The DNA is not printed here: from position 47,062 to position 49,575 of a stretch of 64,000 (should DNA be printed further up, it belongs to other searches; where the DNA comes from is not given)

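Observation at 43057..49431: AT-rich three-gene block: secreted LTD protein + SusD-less TonB-dependent receptor + secreted double-HKD PLD/nuclease. Candidate extracellular DNA/phosphodiester scavenging system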

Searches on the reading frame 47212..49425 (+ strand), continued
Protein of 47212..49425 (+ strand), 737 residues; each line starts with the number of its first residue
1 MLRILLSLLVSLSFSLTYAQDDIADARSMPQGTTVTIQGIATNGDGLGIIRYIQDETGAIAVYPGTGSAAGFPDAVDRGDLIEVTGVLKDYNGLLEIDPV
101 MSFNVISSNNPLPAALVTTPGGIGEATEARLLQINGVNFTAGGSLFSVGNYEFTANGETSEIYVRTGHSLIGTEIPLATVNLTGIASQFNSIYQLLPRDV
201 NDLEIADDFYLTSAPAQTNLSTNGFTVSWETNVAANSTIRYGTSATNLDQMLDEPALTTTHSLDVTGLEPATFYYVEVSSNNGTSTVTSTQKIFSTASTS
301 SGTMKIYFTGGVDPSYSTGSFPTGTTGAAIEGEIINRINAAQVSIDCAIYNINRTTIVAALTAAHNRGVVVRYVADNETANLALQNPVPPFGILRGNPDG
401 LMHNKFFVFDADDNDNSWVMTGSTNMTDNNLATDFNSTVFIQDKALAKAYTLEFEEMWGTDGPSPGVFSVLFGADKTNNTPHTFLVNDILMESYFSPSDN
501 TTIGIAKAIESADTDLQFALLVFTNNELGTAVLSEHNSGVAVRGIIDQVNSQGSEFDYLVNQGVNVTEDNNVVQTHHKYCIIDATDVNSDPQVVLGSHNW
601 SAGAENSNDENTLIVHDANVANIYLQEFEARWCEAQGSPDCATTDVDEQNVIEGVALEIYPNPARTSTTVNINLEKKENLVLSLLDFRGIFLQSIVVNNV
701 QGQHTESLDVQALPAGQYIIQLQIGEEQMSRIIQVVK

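Call 12: find_encoding_contigs(protein=P0110, flank=10000, max_places=2)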
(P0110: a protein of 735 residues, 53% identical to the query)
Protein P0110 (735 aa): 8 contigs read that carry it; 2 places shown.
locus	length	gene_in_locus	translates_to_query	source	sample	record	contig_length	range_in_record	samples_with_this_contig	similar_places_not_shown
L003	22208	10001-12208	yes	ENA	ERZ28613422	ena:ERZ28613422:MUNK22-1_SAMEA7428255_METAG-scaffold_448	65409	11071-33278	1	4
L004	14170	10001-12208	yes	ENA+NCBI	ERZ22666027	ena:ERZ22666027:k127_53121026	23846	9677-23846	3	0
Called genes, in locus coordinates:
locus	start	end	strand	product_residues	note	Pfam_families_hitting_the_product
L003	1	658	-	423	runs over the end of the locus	PF00005:ABC_tran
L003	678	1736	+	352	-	PF01075:Glyco_transf_9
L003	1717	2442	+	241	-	PF03740:PdxJ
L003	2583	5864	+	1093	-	PF13620:CarboxypepD_reg, PF13715:CarbopepD_reg_2, PF07715:Plug, PF00593:TonB_dep_Rec_b-barrel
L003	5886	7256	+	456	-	PF12741:SusD-like, PF12771:SusD-like_2, PF12741:SusD-like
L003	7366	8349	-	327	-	PF01075:Glyco_transf_9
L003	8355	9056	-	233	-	PF00106:adh_short, PF08659:KR, PF13561:adh_short_C2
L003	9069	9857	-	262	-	PF01435:Peptidase_M48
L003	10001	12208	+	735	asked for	PF18942:DUF5689, PF16656:Pur_ac_phosph_N (weak), PF13091:PLDc_2, PF18962:Por_Secre_tail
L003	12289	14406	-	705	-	PF01833:TIG, PF18962:Por_Secre_tail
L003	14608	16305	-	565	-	PF07394:DUF1501, PF18962:Por_Secre_tail (weak)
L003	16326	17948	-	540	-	PF08811:DUF1800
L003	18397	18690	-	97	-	PF01381:HTH_3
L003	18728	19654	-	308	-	PF01832:Glucosaminidase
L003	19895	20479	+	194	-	-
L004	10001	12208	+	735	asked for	PF18942:DUF5689, PF16656:Pur_ac_phosph_N (weak), PF13091:PLDc_2, PF18962:Por_Secre_tail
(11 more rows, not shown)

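Call 15: find_related_loci(query=A1, collection=genome_contigs, flank=10000)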
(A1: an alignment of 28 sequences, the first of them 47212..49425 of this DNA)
Query A1 (737 aa) in genome_contigs; peptide patterns used: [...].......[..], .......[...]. (x = any residue, [..] = any of these).
599 stretches matched a pattern (row limit reached: there are more); 588 encode a relative of the query (tblastn E <= 1e-3); the best 80 are kept; 80 distinct loci.
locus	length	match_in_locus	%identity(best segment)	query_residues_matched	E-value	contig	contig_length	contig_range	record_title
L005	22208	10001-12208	61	1-737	0e+0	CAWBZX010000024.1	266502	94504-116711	MAG: uncultured Saprospiraceae bacterium isolate MFD03551.bin.1.147 genome assembly, contig: contig_49637, whole genome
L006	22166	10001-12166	62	18-737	0e+0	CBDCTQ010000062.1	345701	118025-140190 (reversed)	MAG: Saprospiraceae bacterium isolate 1ab7e0f0-3907-407f-9b0c-1ef4ebadb405 genome assembly, contig: contig_62, whole gen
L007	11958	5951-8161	59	1-737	0e+0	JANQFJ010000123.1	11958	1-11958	MAG: Saprospiraceae bacterium isolate PL23a_bin.82 k99_3061553, whole genome shotgun sequence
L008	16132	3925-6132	56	1-737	0e+0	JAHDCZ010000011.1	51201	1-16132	MAG: Saprospiraceae bacterium isolate MAG-146 RZ_1815, whole genome shotgun sequence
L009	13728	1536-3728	55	8-735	0e+0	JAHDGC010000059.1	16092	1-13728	MAG: Saprospiraceae bacterium isolate MAG-37 RZ_10342, whole genome shotgun sequence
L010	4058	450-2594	50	1-722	0e+0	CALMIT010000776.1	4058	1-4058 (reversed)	MAG TPA_asm: uncultured Saprospiraceae bacterium isolate SRR2107183_bin.4_CONCOCT_v1.1_MAG genome assembly, contig: ERZ7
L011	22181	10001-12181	47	2-737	0e+0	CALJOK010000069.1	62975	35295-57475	MAG: uncultured Saprospiraceae bacterium isolate B3_Bin_Bin_130_1 genome assembly, contig: c_000000810572, whole genome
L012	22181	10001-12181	47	2-737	0e+0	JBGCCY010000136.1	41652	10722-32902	MAG: Saprospiraceae bacterium isolate SGMAG-95 contig136, whole genome shotgun sequence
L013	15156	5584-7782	55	1-736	0e+0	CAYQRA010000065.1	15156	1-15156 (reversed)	MAG TPA_asm: uncultured Saprospiraceae bacterium isolate SRP065251_co2_7 genome assembly, contig: NODE_2748_length_15156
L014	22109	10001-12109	43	1-720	0e+0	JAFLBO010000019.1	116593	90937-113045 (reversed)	MAG: Chitinophagales bacterium isolate UWPOB_CHIT8 gnl_X_BAPIIKCB_19, whole genome shotgun sequence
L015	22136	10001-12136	44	1-723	0e+0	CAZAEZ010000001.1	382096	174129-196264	MAG TPA_asm: uncultured Saprospiraceae bacterium isolate SRP329715_co2_243 genome assembly, contig: NODE_24_length_38209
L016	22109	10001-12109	43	1-720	0e+0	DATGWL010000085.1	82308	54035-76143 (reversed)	MAG TPA_asm: Saprospiraceae bacterium isolate SMAG_U10581 k141_352546, whole genome shotgun sequence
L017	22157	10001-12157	45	1-737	2e-180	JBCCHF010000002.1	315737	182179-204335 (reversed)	MAG: Bacteroidota bacterium isolate P01_B01_bin.60 k141_1201079_length_315737_cov_15.2316, whole genome shotgun sequence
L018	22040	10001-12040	42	23-720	2e-174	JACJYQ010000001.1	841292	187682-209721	MAG: Lewinellaceae bacterium isolate HK-STAS-BACT-42 HK-STAS-BACT-42_1, whole genome shotgun sequence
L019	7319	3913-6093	45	4-735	9e-175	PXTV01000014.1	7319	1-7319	MAG: Bacteroidetes bacterium SW_11_45_7 sw_11_scaffold_1118, whole genome shotgun sequence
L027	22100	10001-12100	40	5-722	1e-159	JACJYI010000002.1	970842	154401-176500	MAG: Lewinellaceae bacterium isolate HK-STAS-BACT-34 HK-STAS-BACT-34_2, whole genome shotgun sequence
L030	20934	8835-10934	41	5-723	2e-158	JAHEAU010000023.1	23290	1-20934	MAG: Lewinellaceae bacterium isolate Ww120 NODE_3899_length_23290_cov_3.132159, whole genome shotgun sequence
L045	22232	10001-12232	38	5-733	2e-138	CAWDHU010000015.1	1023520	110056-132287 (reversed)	MAG: uncultured Bacteroidales bacterium isolate MFD04716.bin.1.37 genome assembly, contig: contig_43882, whole genome sh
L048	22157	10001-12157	41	1-736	9e-159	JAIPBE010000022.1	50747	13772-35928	MAG: Saprospiraceae bacterium isolate Tobar13m-G19 Tobar13m-C893, whole genome shotgun sequence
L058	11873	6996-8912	40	2-636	1e-130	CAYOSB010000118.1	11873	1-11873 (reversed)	MAG TPA_asm: uncultured Bacteroidaceae bacterium isolate SRP141376_co4_139 genome assembly, contig: NODE_8980_length_118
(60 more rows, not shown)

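Call 31: search_protein_families(library=pfam, proteins=[L027:5124-7937:+, L027:7924-9960:+, L045:3860-6517:+, L045:6530-8518:+, L045:8845-9582:-, L045:2126-3472:-, L058:6-2921:+, L058:3044-4108:+, L058:4142-6904:+, L058:6987-9464:+], max_evalue=0.001)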
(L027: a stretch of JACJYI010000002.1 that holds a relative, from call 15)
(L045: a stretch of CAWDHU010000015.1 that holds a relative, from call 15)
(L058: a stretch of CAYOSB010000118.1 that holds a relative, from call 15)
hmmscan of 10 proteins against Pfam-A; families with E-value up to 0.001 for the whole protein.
L027:5124-7937:+ (937 aa): 2 families
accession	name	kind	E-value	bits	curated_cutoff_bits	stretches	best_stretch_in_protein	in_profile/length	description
PF13620.12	CarboxypepD_reg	-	1e-06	29.4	32.3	1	44-119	1-81/82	Carboxypeptidase regulatory-like domain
PF07715.20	Plug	-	4e-06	27.7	23.9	1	137-207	9-78/107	TonB-dependent Receptor Plug Domain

L027:7924-9960:+ (678 aa): 2 families
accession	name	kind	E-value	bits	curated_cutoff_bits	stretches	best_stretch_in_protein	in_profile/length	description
PF18942.5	DUF5689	-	8.4e-133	441.4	28.6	2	278-500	2-217/217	Family of unknown function (DUF5689)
PF01336.31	tRNA_anti-codon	-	0.00015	22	27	0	305-352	5-55/75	OB-fold nucleic acid binding domain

L045:3860-6517:+ (885 aa): 3 families
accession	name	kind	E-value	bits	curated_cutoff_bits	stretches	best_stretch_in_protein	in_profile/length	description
PF13715.12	CarbopepD_reg_2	-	2.8e-20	72.6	32.2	1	27-114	1-88/88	CarboxypepD_reg-like domain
PF07715.20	Plug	-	1.5e-12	48.4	23.9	1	122-229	3-106/107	TonB-dependent Receptor Plug Domain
PF13620.12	CarboxypepD_reg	-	8.6e-12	45.7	32.3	1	27-98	2-78/82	Carboxypeptidase regulatory-like domain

L045:6530-8518:+ (662 aa): 2 families
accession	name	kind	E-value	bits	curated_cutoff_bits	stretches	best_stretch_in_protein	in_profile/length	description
PF16409.10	DUF5017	-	2.8e-12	47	28.8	1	277-357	71-154/187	Domain of unknown function (DUF5017)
PF20773.4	InhA-like_MAM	-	0.00064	19.7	26.9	0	259-357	54-152/191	Immune inhibitor A-like, MAM domain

L045:8845-9582:- (245 aa): 1 family
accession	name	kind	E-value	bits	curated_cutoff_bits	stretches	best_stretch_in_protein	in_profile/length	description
PF00535.33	Glycos_transf_2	-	2.4e-27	96.4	23.3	1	9-172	2-163/168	Glycosyl transferase family 2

L045:2126-3472:- (448 aa): 2 families
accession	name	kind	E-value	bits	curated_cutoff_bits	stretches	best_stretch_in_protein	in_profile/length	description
PF01979.26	Amidohydro_1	-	4.6e-21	75.9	25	1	55-428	2-344/345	Amidohydrolase family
PF07969.17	Amidohydro_3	-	7.5e-09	36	29.7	0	46-72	1-27/472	Amidohydrolase family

L058:6-2921:+ (971 aa): 5 families
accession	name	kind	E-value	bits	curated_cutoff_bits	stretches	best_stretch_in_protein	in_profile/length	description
PF18942.5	DUF5689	-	1.8e-18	67.7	28.6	1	629-789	41-217/217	Family of unknown function (DUF5689)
PF16409.10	DUF5017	-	7e-17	62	28.8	1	410-512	64-179/187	Domain of unknown function (DUF5017)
PF18962.6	Por_Secre_tail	-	1.9e-11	44.5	27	1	900-964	1-69/75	Secretion system C-terminal sorting domain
PF00932.25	LTD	-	2.7e-11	44.3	34.3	1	53-163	5-103/109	Lamin Tail Domain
PF12733.13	Cadherin-like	-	9.9e-05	23.2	24.2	0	804-885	2-87/89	Cadherin-like beta sandwich domain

L058:3044-4108:+ (354 aa): 2 families
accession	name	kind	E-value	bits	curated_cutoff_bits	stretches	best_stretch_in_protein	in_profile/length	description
PF00932.25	LTD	-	8.4e-13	49.1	34.3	1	21-146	4-100/109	Lamin Tail Domain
PF18962.6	Por_Secre_tail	-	3.3e-11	43.7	27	1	282-352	1-74/75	Secretion system C-terminal sorting domain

L058:4142-6904:+ (920 aa): 5 families
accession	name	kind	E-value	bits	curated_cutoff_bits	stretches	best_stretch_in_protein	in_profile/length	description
PF13715.12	CarbopepD_reg_2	-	2.3e-20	72.8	32.2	1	24-106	1-88/88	CarboxypepD_reg-like domain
PF13620.12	CarboxypepD_reg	-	7.7e-15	55.5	32.3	1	23-88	1-72/82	Carboxypeptidase regulatory-like domain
PF07715.20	Plug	-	8.9e-13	49.1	23.9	1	114-191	3-78/107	TonB-dependent Receptor Plug Domain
PF23591.1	CILP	-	0.00027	21.3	27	1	20-75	3-58/90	Cartilage intermediate layer protein 1-like domain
PF08308.17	PEGA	-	0.00055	20.2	20.8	0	60-97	29-68/71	PEGA domain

L058:6987-9464:+ (825 aa): 4 families
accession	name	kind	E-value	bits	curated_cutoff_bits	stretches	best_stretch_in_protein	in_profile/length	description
PF13091.12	PLDc_2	-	3.2e-39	134.2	27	2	509-635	1-129/132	PLD-like domain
PF18942.5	DUF5689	-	7.1e-14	52.6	28.6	1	35-197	25-217/217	Family of unknown function (DUF5689)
PF18962.6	Por_Secre_tail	-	3.9e-07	30.7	27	1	752-824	1-75/75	Secretion system C-terminal sorting domain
PF17963.7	Big_9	-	1.3e-06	29.7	23.6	1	650-718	6-75/89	Bacterial Ig domain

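Call 32: search_solved_structures(query=window:47212-49425:+, max_evalue=0.01)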
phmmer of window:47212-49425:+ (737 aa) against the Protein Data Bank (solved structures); distinct sequences matched with E-value up to 0.01: 7.
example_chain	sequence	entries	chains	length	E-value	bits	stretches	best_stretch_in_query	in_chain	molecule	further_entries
4ggj_A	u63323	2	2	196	3.2e-15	58.5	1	499-634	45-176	Mitochondrial cardiolipin hydrolase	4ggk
9lkx_K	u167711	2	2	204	2.7e-13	52.1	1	505-634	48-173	Mitochondrial cardiolipin hydrolase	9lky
1byr_A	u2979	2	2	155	8e-11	44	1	494-635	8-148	PROTEIN (ENDONUCLEASE)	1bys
4h4a_A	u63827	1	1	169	1.3e-06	30.1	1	333-460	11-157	Mitochondrial cardiolipin hydrolase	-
4gen_A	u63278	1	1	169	1.5e-06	29.8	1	333-459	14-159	Mitochondrial cardiolipin hydrolase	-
4gel_A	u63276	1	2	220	3.2e-06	28.7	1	333-459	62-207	Mitochondrial cardiolipin hydrolase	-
4gem_A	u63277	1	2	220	2.1e-05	26.1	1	333-459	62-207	Mitochondrial cardiolipin hydrolase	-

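Call 45: find_encoding_contigs(protein=P0102, flank=10000, max_places=2)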
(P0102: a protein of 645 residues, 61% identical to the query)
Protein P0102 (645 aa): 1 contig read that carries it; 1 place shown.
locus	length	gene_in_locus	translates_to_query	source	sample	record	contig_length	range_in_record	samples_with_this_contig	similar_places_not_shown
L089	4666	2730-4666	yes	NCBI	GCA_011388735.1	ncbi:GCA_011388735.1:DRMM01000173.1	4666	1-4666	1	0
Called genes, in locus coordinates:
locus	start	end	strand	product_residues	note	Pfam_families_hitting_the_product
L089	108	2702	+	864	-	PF13620:CarboxypepD_reg, PF13715:CarbopepD_reg_2, PF23591:CILP (weak), PF07715:Plug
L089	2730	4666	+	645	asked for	PF18942:DUF5689, PF16656:Pur_ac_phosph_N (faint), PF13091:PLDc_2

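Call 46: predict_structure(alignment_id=A1)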
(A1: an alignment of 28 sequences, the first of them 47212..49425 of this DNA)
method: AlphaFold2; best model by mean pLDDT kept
length: 737 residues; sequences in the alignment: 28
mean_pLDDT: 83.0   pTM: 0.80
mean pLDDT of the five models: 83.0, 82.8, 79.6, 78.7, 78.5
residues with pLDDT >= 90: 286; 70-90: 333; 50-70: 97; < 50: 21
segments of 3 or more residues with pLDDT < 50: 13-18, 399-401, 642-649
pLDDT, mean of each block of 10 residues (from residue 1): 65 47 88 94 87 93 86 90 94 86 94 94 92 94 83 93 87 89 90 89 93 92 95 96 91 92 95 94 92 91 86 62 68 93 92 91 96 77 83 69 82 94 87 86 94 84 72 60 88 74 86 86 67 87 76 66 81 73 79 79 59 87 81 70 43 75 75 87 74 82 85 77 81 75
secondary structure, 60 per line:
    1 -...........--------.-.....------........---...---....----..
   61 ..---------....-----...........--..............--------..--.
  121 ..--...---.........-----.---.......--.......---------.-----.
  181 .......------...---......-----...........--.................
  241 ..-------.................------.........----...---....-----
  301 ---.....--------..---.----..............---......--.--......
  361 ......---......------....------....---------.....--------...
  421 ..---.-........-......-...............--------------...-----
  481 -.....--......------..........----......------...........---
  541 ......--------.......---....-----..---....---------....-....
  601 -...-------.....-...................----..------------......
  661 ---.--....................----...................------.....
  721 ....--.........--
elements in order (helices of 4 or more, strands of 3 or more residues): H2-12 H23-27 E34-41 E51-54 E59-62 H72-75 E81-91 E94-107 E131-139 E149-155 E158-164 E180-187 E194-196 E203-205 E211-221 E224-242 E250-266 E273-281 E286-288 E292-295 E304-308 H327-340 E344-349 H355-366 E370-375 H382-385 E392-395 E405-409 E418-422 H428-433 E437-442 H444-458 E482-486 E489-494 H501-510 E515-520 H527-537 E541-546 H555-561 E565-568 E579-582 E592-595 H597-600 E612-616 H618-636 E655-660 E667-686 E691-709 E716-724 E727-735

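Call 52: fold_search(model_id=the predicted structure, library=pdb)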
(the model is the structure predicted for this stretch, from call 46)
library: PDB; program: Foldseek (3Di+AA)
matches with E <= 10: 1896; with E <= 0.001: 191
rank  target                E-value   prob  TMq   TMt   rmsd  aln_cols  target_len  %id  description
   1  7e0m_A                4.2e-16  1.00  0.33  0.61   6.3       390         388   15  Crystal structure of phospholipase D (released 2021-12-22)
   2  9vbg_A                4.2e-16  1.00  0.33  0.55   5.7       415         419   16  Cryo-EM structure of human PLD3 apo form (released 2025-12-24)
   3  8v5t_A                2.5e-15  1.00  0.33  0.55   5.1       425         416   15  Crystal structure of Alzheimers disease phospholipase D3 (released 2024-10-09)
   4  9vbh_A                3.1e-15  1.00  0.33  0.55   5.4       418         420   15  Cryo-EM structure of human PLD3 bound to ssDNA (poly(T)) (released 2025-12-24)
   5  7e0m_B                4.1e-15  1.00  0.35  0.63   5.1       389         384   15  Crystal structure of phospholipase D (released 2021-12-22)
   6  8v07_D                4.3e-15  1.00  0.33  0.56   5.5       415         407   16  Crystal structure of mouse PLD3 co-crystallized with 5'Pi-ssDNA for 30 days (released 2024-03-13)
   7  8q1x_A                4.3e-15  1.00  0.32  0.54   5.7       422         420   15  Structural analysis of PLD3 reveals insights into the mechanism of lysosomal 5' exonuclease-mediated nucleic acid degr (released 2023-12-06)
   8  8v07_B                5.1e-15  1.00  0.32  0.54   5.9       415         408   18  Crystal structure of mouse PLD3 co-crystallized with 5'Pi-ssDNA for 30 days (released 2024-03-13)
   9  8v07_A                5.7e-15  1.00  0.32  0.55   5.9       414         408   17  Crystal structure of mouse PLD3 co-crystallized with 5'Pi-ssDNA for 30 days (released 2024-03-13)
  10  8v07_C                7.5e-15  1.00  0.33  0.55   6.0       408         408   17  Crystal structure of mouse PLD3 co-crystallized with 5'Pi-ssDNA for 30 days (released 2024-03-13)
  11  9vbj_A                7.9e-15  1.00  0.34  0.57   5.2       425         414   16  Cryo-EM structure of human PLD4 apo form (released 2025-12-24)
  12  8v06_A                9.9e-15  1.00  0.31  0.52   6.2       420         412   17  Crystal structure of mouse PLD3 co-crystallized with 5'Pi-ssDNA for 9 days (released 2024-03-13)
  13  8v05_A                1.2e-14  1.00  0.32  0.52   6.2       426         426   17  Crystal structure of mouse PLD3 (released 2024-03-13)
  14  8v06_B                1.5e-14  1.00  0.33  0.55   5.9       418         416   16  Crystal structure of mouse PLD3 co-crystallized with 5'Pi-ssDNA for 9 days (released 2024-03-13)
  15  8q1k_A                1.5e-14  1.00  0.32  0.53   5.3       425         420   15  Structural analysis of PLD3 reveals insights into the mechanism of lysosomal 5' exonuclease-mediated nucleic acid degr (released 2023-12-06)
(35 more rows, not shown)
